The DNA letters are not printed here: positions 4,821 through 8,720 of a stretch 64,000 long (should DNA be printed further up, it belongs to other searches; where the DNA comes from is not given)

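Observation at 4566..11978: Giant 2470-aa protein with split membrane topology and ~2000 aa of propeller-like repeats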

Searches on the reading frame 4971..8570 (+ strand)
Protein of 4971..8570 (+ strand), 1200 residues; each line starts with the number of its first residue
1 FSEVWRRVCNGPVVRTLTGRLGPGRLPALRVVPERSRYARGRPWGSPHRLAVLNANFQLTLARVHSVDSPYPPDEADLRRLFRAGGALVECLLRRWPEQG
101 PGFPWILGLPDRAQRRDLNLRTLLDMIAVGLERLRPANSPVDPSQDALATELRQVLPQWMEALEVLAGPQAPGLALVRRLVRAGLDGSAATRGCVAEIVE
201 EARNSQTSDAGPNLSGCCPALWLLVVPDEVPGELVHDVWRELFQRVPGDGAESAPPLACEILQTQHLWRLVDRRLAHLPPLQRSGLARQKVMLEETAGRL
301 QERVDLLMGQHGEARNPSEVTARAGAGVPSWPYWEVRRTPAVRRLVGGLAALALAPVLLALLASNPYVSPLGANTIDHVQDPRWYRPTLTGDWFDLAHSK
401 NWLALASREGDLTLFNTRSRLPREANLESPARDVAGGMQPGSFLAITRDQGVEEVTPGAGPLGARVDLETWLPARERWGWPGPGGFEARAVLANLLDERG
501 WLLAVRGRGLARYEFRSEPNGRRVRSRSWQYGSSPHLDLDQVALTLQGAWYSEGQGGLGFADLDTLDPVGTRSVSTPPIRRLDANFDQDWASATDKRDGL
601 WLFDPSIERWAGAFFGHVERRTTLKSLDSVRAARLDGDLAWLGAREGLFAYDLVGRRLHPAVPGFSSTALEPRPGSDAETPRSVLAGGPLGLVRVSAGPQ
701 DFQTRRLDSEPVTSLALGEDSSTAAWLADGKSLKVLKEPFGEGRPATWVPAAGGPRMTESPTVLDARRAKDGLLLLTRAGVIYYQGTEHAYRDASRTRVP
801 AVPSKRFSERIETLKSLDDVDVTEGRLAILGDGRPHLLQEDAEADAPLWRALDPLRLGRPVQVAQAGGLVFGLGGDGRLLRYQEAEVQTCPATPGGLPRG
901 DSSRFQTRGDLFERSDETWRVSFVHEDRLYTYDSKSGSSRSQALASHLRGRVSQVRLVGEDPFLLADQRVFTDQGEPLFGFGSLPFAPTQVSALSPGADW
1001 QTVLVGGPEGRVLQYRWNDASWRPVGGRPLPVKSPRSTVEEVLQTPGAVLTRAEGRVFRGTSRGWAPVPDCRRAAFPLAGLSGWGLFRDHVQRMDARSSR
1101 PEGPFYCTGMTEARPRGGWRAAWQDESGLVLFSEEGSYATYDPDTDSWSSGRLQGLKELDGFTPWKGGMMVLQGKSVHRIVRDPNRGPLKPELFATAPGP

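Call 51: predict_structure(alignment_id=A2)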
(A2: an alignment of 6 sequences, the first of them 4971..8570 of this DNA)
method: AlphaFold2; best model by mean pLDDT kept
length: 1200 residues; sequences in the alignment: 6
mean_pLDDT: 47.1   pTM: 0.37
mean pLDDT of the five models: 47.1, 45.6, 43.8, 43.2, 40.1
residues with pLDDT >= 90: 0; 70-90: 205; 50-70: 195; < 50: 800
segments of 3 or more residues with pLDDT < 50: 1-45, 68-71, 97-108, 138-140, 247-252, 317-548, 552-559, 570-905, 915-919, 934-939, 1069-1200
pLDDT, mean of each block of 10 residues (from residue 1): 29 40 39 32 48 67 60 65 69 50 42 71 84 63 62 79 73 83 80 78 64 73 75 67 57 64 73 68 61 66 65 50 41 31 33 33 28 26 26 26 26 33 32 37 37 38 31 29 28 34 41 41 39 42 43 45 51 34 28 28 30 27 34 38 44 38 41 40 37 42 39 30 27 37 37 38 41 41 44 38 29 26 34 39 36 36 34 35 32 34 49 48 66 49 76 71 79 75 58 73 77 77 75 69 63 63 57 35 40 41 36 31 38 44 41 35 38 44 37 37
secondary structure, 60 per line:
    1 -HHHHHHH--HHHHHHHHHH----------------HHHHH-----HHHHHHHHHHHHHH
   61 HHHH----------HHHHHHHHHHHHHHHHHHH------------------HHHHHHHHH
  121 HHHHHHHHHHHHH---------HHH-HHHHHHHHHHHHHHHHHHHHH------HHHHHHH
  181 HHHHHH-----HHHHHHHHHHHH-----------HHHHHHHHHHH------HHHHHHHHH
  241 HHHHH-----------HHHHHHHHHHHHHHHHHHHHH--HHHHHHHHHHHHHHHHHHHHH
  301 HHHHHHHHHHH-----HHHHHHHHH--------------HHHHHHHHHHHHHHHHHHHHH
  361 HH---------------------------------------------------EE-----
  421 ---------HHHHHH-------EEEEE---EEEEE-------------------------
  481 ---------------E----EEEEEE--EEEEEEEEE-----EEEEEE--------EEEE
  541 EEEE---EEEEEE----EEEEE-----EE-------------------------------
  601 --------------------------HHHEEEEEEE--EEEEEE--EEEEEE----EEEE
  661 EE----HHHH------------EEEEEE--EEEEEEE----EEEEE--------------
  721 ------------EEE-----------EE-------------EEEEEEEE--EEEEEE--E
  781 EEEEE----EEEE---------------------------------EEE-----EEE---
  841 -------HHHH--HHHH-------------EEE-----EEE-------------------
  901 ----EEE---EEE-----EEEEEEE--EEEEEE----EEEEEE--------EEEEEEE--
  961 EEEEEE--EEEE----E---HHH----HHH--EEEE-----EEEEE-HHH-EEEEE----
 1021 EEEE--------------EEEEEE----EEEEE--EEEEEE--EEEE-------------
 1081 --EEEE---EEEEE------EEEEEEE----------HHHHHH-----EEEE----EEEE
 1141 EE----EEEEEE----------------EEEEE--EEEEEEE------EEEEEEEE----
elements in order (helices of 4 or more, strands of 3 or more residues): H2-8 H11-20 H37-41 H47-64 H75-93 H112-133 H147-167 H174-186 H192-203 H215-225 H232-245 H257-277 H280-311 H317-325 H340-362 H430-435 E443-447 E451-455 E501-506 E509-517 E523-528 E537-544 E548-553 E558-562 E630-636 E639-644 E647-652 E657-662 H667-670 E683-688 E691-697 E702-706 E733-735 E762-769 E772-777 E780-785 E790-793 E827-829 E835-837 H848-851 H854-857 E871-873 E879-881 E905-907 E911-913 E919-925 E928-933 E938-943 E952-958 E961-966 E969-972 E993-996 E1002-1006 E1012-1016 E1021-1024 E1039-1044 E1049-1053 E1056-1061 E1064-1067 E1083-1086 E1090-1094 E1101-1107 H1118-1123 E1129-1132 E1137-1142 E1147-1152 E1169-1173 E1176-1182 E1189-1196
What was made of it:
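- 4974..5999 (+): Cytoplasmic all-alpha domain, aa 137-478. It ends in the invariant juxtamembrane motif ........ (aa 464-471). AlphaFold predicts about 13 helices with pLDDT of 60-84 (call 51).
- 6000..6062 (+): Fifth transmembrane helix, aa 479-499, acting as a signal anchor for the tail. It is predicted as a helix (call 51).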

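Call 56: search_protein_representatives(alignment_id=A2)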
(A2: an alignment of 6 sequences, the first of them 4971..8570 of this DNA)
Query: 6 sequences, 1199 profile positions. Proteins with E-value up to 0.001 (for the whole library): 51; up to 1e-10: 46; up to 1e-30: 37. The best 51 are listed.
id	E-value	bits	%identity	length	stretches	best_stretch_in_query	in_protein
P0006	0.0e+00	2161.1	-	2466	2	1-1198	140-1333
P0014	5.4e-245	832.4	-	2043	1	310-1182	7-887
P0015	2.9e-218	743.8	-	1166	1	3-1024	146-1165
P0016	5.7e-152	524.2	-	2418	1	1-1182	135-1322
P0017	9.1e-149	513.6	-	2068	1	330-1181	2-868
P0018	5.7e-143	494.4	-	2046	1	370-1182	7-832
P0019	4.4e-138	478.2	-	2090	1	326-1190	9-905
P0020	6.6e-132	457.8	-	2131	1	326-1184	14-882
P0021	1.5e-131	456.6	-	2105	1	322-1184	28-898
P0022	2.2e-130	452.7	-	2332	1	1-1182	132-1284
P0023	2.3e-128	446.1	-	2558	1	1-1179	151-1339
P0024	5.2e-125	434.9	-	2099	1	323-1182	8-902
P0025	1.3e-117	410.5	-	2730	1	206-1196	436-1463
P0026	4.0e-112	392.3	-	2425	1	3-1196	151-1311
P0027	5.5e-109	381.9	-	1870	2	326-1077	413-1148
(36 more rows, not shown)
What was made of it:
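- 51 family clusters were found worldwide (call 56).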

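Call 58: search_protein_families(library=pfam, alignment_id=A4, max_evalue=0.01)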
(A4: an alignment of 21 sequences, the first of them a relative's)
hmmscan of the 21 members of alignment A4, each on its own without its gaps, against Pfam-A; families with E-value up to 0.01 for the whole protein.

A. member 1, P0016 (2418 aa): 0 families

B. families by the number of members that match (of 21 scanned): 7 families
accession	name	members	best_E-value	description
PF00023.36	Ank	1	2.3e-06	Ankyrin repeat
PF12796.13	Ank_2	1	0.00022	Ankyrin repeats (3 copies)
PF13606.12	Ank_3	1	0.00027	Ankyrin repeat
PF23756.1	Beta-prop_HPS5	1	0.0027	HPS5 beta propeller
PF13637.12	Ank_4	1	0.0034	Ankyrin repeats (many copies)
PF23366.1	Beta-prop_HVO_0234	1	0.0039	HVO_0234-like, beta propeller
PF07893.19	DUF1668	1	0.0062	Protein of unknown function (DUF1668)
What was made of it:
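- On Reg_prop (PF07494) / HTCS periplasmic sensor: None of 21 distant family members hit Reg_prop at E<=0.01 (call 58).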

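Call 87: fold_search(model_id=the predicted structure, library=pdb)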
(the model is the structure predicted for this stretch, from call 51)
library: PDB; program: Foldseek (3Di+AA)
matches with E <= 10: 1265; with E <= 0.001: 483
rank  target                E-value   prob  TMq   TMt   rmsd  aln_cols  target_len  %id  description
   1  4a2m_B                1.1e-10  1.00  0.14  0.20  23.4       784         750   11  Structure of the periplasmic domain of the heparin and heparan sulphate sensing hybrid two component system BT4663 in  (released 2012-05-02)
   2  4a2l_B                6.6e-10  1.00  0.14  0.21  22.3       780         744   11  Structure of the periplasmic domain of the heparin and heparan sulphate sensing hybrid two component system BT4663 in  (released 2012-05-02)
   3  4a2m_A                9.5e-10  1.00  0.14  0.20  23.1       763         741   11  Structure of the periplasmic domain of the heparin and heparan sulphate sensing hybrid two component system BT4663 in  (released 2012-05-02)
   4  3ott_B                1.2e-09  1.00  0.12  0.19  26.3       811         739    9  Crystal Structure of the extracellular domain of the putative one component system BT4673 from B. thetaiotaomicron (released 2011-08-10)
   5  4a2l_E                1.4e-09  1.00  0.15  0.21  19.8       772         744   10  Structure of the periplasmic domain of the heparin and heparan sulphate sensing hybrid two component system BT4663 in  (released 2012-05-02)
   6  4a2l_A                1.7e-09  1.00  0.15  0.22  22.1       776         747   11  Structure of the periplasmic domain of the heparin and heparan sulphate sensing hybrid two component system BT4663 in  (released 2012-05-02)
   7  3va6_B                2.3e-09  1.00  0.08  0.12  31.5       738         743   10  Crystal Structure of the extracellular domain of the putative hybrid two component system BT4673 from B. thetaiotaomic (released 2012-06-13)
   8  3va6_A                5.0e-09  1.00  0.08  0.11  31.5       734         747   11  Crystal Structure of the extracellular domain of the putative hybrid two component system BT4673 from B. thetaiotaomic (released 2012-06-13)
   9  4a2m_C                6.5e-09  1.00  0.15  0.22  22.1       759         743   11  Structure of the periplasmic domain of the heparin and heparan sulphate sensing hybrid two component system BT4663 in  (released 2012-05-02)
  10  9n6v_LT               6.5e-08  1.00  0.06  0.08  24.1       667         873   11  SSU processome maturation and disassembly, State A (released 2025-11-05)
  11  8bbf_A                7.1e-08  1.00  0.09  0.12  30.8       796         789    9  Structure of the IFT-A complex; IFT-A1 module (released 2022-12-07)
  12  9d5n_CH               1.2e-07  1.00  0.10  0.17  28.2       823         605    9  48-nm doublet microtubule from Trichomonas vaginalis strain G3 (released 2025-05-14)
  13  9e2g_2B               1.2e-07  1.00  0.12  0.22  28.1       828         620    9  Cryo-EM structure of 48 nm repeat of microtubule doublet from T. brucei flagellum (released 2025-03-12)
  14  8snb_4B               1.8e-07  1.00  0.12  0.21  25.9       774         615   10  atomic model of sea urchin sperm doublet microtubule (48-nm periodicity) (released 2023-06-28)
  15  8bbg_A                2.0e-07  1.00  0.08  0.08  34.7       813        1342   10  Structure of the IFT-A complex; anterograde IFT-A train model (released 2022-12-21)
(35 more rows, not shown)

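Call 88: search_solved_structures(query=A4, max_evalue=10, show_alignments=2)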
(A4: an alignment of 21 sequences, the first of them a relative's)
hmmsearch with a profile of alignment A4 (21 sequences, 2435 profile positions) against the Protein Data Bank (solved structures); distinct sequences matched with E-value up to 10: 6.
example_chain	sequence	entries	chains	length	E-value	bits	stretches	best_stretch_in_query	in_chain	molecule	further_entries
3ott_A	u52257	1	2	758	6.3e-09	36.2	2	722-755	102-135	Two-component system sensor histidine kinase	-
3va6_A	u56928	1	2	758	6.3e-09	36.2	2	722-755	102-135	Two-component system sensor histidine kinase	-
4a2l_A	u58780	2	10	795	6.1e-08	32.9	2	729-819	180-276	TWO-COMPONENT SYSTEM SENSOR HISTIDINE KINASE/RESPONSE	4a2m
3v9f_A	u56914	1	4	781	0.028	14.1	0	1483-1558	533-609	Two-component system sensor histidine kinase/response regulator, hybrid (One-component sys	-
1nr0_A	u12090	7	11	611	0.16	11.6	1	1066-1178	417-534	Actin interacting protein 1 | Actin-interacting protein 1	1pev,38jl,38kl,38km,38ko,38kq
9qfq_P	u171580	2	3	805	2.1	7.9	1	1097-1157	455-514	WD repeat-containing protein 1,Methylated-DNA--protein-cysteine methyltransferase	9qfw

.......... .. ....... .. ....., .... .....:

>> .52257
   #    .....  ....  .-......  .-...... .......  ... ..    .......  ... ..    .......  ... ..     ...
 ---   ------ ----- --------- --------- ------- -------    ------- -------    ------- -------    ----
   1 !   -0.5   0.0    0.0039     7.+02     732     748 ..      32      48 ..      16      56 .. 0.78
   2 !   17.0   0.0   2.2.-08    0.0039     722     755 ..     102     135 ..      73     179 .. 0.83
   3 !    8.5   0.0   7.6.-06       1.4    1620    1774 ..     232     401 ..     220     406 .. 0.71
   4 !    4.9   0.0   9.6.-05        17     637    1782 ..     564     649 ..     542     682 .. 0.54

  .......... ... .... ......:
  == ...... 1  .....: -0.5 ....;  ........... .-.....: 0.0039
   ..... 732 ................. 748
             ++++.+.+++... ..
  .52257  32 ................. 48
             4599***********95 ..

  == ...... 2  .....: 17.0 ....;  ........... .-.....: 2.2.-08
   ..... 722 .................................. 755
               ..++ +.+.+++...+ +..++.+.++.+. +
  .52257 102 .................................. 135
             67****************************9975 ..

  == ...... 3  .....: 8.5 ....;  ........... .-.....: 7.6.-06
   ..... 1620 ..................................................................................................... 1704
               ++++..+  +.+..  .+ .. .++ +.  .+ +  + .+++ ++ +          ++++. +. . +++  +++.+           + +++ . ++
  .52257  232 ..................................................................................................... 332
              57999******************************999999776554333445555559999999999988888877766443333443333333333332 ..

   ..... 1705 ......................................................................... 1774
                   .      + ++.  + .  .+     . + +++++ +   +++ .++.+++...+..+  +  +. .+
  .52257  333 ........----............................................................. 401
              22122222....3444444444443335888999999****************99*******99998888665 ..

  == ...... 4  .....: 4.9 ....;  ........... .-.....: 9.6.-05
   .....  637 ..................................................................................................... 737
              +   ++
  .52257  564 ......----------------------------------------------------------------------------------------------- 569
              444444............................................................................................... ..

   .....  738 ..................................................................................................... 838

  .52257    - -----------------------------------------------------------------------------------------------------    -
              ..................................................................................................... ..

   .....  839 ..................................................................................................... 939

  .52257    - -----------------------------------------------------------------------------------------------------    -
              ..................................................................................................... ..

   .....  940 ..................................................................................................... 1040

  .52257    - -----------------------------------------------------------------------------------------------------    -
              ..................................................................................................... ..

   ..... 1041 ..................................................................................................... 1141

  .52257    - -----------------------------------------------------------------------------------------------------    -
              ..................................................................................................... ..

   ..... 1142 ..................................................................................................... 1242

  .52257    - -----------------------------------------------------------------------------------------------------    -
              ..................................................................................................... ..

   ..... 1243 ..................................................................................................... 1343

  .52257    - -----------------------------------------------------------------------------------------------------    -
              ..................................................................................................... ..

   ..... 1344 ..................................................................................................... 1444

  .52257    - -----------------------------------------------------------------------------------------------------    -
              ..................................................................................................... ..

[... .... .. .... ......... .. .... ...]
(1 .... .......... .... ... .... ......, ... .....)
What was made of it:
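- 6063..11975 (+): Extracytoplasmic tail, aa 500-2470. It holds about 45 four-stranded blades of about 44 aa, grouped in super-repeats of about 130 aa. The blades are distantly Reg_prop-like. Profile hits to BT4673 and BT4663 (call 88).
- On Reg_prop (PF07494) / HTCS periplasmic sensor: The only other matches are two actin-interacting WD-repeat proteins at E=0.16 and 2.1 (call 88).
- The nearest homologues of the blades are ligand sensors (call 88). The Reg_prop propellers of BT4663 and BT4673 bind glycan fragments (PDB entry titles in calls 87, 88).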
